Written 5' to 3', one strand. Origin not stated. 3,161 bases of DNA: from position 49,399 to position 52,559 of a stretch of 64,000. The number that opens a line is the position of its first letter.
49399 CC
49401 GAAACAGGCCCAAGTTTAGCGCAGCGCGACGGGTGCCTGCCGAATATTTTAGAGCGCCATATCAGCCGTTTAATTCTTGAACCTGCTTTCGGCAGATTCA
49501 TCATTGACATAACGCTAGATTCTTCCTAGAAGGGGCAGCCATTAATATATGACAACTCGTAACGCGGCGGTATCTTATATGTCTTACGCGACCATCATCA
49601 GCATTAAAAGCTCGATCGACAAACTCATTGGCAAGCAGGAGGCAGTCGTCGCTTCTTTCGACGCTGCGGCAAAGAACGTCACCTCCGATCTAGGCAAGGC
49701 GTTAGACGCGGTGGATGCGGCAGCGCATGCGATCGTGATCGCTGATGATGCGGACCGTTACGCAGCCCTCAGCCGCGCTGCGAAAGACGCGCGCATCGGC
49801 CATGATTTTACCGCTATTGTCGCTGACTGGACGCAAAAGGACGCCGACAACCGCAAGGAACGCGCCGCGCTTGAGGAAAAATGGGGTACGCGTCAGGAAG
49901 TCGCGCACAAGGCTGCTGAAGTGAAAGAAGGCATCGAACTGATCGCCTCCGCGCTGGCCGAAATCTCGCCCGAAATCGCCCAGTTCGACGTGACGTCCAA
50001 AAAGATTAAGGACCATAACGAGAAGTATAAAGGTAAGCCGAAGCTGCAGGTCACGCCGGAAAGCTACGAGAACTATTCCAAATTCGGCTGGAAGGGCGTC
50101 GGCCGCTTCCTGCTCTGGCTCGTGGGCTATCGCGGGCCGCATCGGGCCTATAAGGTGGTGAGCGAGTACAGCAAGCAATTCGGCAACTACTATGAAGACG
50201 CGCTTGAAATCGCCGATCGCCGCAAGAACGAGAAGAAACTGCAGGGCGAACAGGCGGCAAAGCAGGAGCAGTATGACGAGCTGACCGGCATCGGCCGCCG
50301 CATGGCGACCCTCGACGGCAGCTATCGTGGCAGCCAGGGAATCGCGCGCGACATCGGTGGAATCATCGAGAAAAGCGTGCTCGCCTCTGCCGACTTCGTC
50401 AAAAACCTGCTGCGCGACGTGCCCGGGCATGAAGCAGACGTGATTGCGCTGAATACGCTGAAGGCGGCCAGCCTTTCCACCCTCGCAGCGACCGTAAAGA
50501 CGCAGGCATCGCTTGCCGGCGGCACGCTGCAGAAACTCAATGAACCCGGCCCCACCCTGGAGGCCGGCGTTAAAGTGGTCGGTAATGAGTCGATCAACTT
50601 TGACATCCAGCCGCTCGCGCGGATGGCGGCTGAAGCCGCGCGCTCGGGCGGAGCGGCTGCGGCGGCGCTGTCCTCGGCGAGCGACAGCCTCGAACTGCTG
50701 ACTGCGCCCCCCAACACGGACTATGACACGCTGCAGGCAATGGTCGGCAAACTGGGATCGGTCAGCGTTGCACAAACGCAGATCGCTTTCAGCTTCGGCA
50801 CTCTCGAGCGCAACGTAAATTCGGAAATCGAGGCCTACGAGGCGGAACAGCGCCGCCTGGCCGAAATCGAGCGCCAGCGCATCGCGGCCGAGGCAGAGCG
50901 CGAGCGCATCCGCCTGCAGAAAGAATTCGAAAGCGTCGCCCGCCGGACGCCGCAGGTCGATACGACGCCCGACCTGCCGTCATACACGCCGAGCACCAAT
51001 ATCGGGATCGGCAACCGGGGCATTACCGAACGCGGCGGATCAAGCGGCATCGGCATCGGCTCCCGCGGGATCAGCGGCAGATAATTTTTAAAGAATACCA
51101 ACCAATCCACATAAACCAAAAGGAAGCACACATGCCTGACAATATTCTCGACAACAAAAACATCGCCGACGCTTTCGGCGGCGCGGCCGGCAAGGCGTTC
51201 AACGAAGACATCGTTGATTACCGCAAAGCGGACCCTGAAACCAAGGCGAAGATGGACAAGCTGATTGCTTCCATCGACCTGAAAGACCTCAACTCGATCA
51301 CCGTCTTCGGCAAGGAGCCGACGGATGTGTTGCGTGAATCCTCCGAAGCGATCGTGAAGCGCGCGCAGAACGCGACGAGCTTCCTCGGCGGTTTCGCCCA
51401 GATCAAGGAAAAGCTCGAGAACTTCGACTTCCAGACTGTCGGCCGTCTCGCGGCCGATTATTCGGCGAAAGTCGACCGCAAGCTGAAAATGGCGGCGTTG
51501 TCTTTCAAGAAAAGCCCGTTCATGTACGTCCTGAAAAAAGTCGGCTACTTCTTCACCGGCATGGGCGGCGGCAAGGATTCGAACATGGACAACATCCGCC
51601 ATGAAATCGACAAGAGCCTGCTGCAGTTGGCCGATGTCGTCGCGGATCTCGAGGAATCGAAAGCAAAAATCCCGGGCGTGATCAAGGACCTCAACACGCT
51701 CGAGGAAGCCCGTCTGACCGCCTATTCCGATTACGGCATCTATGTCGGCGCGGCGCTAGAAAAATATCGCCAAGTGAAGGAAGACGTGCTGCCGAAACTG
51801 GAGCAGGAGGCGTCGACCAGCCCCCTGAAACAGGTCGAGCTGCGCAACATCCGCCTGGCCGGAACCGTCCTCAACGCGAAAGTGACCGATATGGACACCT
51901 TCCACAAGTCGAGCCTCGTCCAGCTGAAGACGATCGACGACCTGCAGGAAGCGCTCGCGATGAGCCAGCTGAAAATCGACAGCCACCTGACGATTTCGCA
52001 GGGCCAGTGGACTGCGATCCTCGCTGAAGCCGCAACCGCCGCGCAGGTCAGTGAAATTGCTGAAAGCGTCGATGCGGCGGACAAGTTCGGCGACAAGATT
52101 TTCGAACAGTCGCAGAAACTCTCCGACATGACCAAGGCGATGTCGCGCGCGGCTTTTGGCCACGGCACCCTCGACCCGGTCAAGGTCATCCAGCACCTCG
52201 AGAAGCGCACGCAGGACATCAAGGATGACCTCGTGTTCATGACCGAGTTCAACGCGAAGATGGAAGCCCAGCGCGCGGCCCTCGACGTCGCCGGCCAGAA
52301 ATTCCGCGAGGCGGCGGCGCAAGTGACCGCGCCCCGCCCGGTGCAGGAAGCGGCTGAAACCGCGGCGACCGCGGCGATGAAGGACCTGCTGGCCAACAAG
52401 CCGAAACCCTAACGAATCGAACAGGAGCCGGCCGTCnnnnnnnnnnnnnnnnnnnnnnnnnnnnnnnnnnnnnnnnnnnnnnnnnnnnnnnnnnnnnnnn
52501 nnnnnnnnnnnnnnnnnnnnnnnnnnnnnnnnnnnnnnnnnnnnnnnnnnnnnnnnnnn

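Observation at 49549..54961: TelA-centred four-gene operon whose three partners match nothing I recognise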

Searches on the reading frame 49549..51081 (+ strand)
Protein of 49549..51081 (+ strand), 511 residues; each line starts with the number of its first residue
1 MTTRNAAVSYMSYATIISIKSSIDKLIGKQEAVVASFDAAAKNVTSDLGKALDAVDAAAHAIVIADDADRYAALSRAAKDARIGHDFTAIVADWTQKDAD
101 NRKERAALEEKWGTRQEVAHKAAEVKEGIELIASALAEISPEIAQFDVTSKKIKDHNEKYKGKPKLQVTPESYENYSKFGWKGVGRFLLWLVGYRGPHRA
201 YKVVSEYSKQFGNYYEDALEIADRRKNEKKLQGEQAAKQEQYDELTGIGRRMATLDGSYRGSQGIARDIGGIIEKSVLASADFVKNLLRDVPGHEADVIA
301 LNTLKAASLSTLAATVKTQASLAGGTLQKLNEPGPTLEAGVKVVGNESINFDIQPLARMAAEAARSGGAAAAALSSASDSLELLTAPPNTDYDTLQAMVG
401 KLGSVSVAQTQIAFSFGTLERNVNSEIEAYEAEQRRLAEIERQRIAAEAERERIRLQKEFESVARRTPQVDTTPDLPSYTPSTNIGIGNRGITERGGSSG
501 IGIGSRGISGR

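Call 3: search_protein_families(library=pfam, proteins=[window:49549-51081:+], max_evalue=1)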
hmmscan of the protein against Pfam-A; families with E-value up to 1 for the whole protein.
window:49549-51081:+ (511 aa): 1 family
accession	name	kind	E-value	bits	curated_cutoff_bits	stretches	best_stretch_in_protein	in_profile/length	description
PF13094.11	CENP-Q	-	0.28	11.8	28.5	0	418-479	47-107/162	CENP-Q, a CENPA-CAD centromere complex subunit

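Call 4: search_protein_families(library=ncbifam, proteins=[window:49549-51081:+], max_evalue=1)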
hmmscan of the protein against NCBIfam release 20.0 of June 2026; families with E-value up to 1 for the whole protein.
window:49549-51081:+ (511 aa): 0 families

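Call 5: search_protein_families(library=padloc, proteins=[window:49549-51081:+], max_evalue=1)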
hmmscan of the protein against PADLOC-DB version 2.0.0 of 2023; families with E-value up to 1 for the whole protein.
window:49549-51081:+ (511 aa): 1 family
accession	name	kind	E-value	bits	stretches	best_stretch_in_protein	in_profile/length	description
PDLC04894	PDC-S06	-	0.72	6.3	1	19-146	351-477/740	-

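Call 13: search_protein_families(library=phrogs, proteins=[window:49549-51081:+], max_evalue=1)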
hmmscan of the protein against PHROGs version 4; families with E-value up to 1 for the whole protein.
window:49549-51081:+ (511 aa): 2 families
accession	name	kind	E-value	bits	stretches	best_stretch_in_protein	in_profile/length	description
phrog_36317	-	unknown function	0.15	13.4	1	83-148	10-74/98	-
phrog_33535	-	unknown function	0.81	10.7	0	95-123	77-105/154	-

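Call 20: find_homologous_proteins(query=window:49549-51081:+)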
Query window:49549-51081:+ (511 aa): 14 proteins with E <= 0.001 among 8000 candidates.
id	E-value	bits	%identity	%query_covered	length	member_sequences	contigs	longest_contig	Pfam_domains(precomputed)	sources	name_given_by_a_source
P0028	0.0e+0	1073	100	98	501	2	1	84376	-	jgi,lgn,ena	-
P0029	3.2e-188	645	63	98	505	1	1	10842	-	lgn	-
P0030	4.4e-188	644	64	98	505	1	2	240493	-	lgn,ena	-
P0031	5.3e-188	644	64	98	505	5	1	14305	-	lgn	-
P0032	6.1e-188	644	63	98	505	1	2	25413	-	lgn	-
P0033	1.2e-187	643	63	98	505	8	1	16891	-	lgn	-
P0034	2.2e-187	642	64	98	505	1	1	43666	-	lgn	-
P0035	4.2e-187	641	63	98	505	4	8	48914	-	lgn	-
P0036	5.2e-187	641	63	98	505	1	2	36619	-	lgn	-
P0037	5.2e-185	634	63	98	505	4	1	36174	-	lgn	-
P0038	5.8e-185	634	63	98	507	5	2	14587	-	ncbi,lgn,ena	-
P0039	6.6e-184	630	63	98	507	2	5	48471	-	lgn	-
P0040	6.3e-97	344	41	83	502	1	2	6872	-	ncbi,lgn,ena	-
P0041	1.0e-95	340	41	83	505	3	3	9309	-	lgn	-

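Call 40: search_solved_structures(query=A2, max_evalue=1)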
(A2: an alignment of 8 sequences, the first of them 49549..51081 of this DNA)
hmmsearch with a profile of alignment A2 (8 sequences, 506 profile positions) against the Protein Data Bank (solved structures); distinct sequences matched with E-value up to 1: 0.

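Call 93: search_protein_families(library=pfam, alignment_id=A6, max_evalue=0.05)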
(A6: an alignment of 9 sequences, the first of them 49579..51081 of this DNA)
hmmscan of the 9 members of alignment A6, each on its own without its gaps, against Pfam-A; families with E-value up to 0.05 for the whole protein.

A. member 1, window:49579-51081:+ (501 aa): 0 families

B. families by the number of members that match (of 9 scanned): 3 families
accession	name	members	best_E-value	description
PF04523.18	Herpes_U30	1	0.0021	Herpes virus tegument protein U30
PF12836.13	HHH_3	1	0.027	Helix-hairpin-helix motif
PF04740.18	LXG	1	0.049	LXG domain of WXG superfamily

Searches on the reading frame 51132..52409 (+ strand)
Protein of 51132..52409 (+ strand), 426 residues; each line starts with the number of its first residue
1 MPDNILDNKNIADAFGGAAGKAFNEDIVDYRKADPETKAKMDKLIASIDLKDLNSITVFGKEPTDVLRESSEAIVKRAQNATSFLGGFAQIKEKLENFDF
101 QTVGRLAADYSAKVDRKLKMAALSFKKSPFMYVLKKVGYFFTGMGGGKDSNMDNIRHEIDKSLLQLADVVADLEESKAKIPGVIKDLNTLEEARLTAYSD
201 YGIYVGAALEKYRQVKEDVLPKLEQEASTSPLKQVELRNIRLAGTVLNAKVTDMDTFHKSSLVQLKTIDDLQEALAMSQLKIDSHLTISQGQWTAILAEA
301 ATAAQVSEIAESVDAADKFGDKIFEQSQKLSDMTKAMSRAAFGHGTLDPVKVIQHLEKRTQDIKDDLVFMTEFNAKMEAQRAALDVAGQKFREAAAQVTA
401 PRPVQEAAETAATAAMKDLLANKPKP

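Call 3: search_protein_families(library=pfam, proteins=[window:51132-52409:+], max_evalue=1)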
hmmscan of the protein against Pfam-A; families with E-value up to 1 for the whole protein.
window:51132-52409:+ (426 aa): 3 families
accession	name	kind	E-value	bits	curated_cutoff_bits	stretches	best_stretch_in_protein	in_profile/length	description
PF05816.16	TelA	-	1.3e-12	47.9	30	1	43-383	3-314/332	Toxic anion resistance protein (TelA)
PF13270.11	CCDC28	-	0.089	13.6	25.6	1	258-292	27-61/88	Coiled-coil domain-containing protein 28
PF07275.16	ArdA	-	0.28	12.2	27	1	251-336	47-126/155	Antirestriction protein (ArdA)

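Call 4: search_protein_families(library=ncbifam, proteins=[window:51132-52409:+], max_evalue=1)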
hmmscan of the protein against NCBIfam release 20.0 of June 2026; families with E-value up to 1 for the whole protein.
window:51132-52409:+ (426 aa): 2 families
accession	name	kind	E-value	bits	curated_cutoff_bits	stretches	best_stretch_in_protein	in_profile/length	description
NF040463.1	all3515_fam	subfamily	0.15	11.8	75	1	256-328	98-168/227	all3515 family Zur-repressed PEP-CTERM protein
NF003357.0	PRK04406.1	equivalog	0.73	10.1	122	0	262-283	21-42/75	hypothetical protein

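Call 5: search_protein_families(library=padloc, proteins=[window:51132-52409:+], max_evalue=1)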
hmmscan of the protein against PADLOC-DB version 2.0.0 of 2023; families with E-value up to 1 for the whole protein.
window:51132-52409:+ (426 aa): 2 families
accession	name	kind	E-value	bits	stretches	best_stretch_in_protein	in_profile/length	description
PDLC02648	DrmMII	-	0.0042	13.9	1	176-228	392-444/468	DrmMII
PDLC04377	PDC-M05B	-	0.014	13.5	1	359-394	37-72/149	-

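Call 13: search_protein_families(library=phrogs, proteins=[window:51132-52409:+], max_evalue=1)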
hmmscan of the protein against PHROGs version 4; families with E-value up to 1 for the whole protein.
window:51132-52409:+ (426 aa): 1 family
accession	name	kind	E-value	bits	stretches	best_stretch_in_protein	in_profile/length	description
phrog_7788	-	unknown function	0.049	14.8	1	277-324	1-48/68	-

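Call 24: search_solved_structures(query=window:51132-52409:+, max_evalue=1)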
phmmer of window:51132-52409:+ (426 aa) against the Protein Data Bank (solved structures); distinct sequences matched with E-value up to 1: 0.

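Call 62: search_solved_structures(query=A4, max_evalue=5)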
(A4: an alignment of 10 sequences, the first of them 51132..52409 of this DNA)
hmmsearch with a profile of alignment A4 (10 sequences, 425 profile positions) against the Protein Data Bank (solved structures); distinct sequences matched with E-value up to 5: 1.
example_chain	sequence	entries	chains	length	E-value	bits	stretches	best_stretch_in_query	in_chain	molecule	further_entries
9efk_AE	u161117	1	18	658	0.043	16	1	178-264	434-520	orf22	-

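Call 63: search_dna_similar(query=window:51132-52409:+, collection=plasmids, mode=protein, max_evalue=0.001, max_rows=15)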
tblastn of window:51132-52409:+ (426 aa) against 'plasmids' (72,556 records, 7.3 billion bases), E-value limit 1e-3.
No match.
